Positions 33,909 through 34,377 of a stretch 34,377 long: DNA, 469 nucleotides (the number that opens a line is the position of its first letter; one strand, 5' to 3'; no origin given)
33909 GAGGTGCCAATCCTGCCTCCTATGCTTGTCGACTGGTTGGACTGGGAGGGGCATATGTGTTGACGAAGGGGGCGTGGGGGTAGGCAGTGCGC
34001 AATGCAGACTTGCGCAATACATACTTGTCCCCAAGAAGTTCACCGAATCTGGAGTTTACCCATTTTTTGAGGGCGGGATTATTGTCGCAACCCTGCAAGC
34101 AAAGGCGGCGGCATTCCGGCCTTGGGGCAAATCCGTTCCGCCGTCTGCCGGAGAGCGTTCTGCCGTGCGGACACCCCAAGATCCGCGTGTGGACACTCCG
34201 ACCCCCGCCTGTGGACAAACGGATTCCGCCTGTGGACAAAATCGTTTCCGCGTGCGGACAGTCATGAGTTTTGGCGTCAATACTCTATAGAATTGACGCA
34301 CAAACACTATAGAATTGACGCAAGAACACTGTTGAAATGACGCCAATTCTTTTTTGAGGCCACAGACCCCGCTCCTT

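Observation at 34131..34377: Two back-to-back arrays of 22-bp phased repeats: DnaA-box-like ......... units followed by three iterons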

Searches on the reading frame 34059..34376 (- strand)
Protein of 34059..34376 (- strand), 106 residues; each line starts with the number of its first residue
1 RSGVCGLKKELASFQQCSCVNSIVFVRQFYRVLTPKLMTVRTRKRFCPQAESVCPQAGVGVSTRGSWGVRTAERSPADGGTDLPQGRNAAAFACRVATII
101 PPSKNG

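Call 36: search_protein_families(library=pfam, proteins=[window:34059-34376:-], max_evalue=0.01)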
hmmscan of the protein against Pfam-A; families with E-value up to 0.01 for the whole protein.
seq(106 aa): 0 families
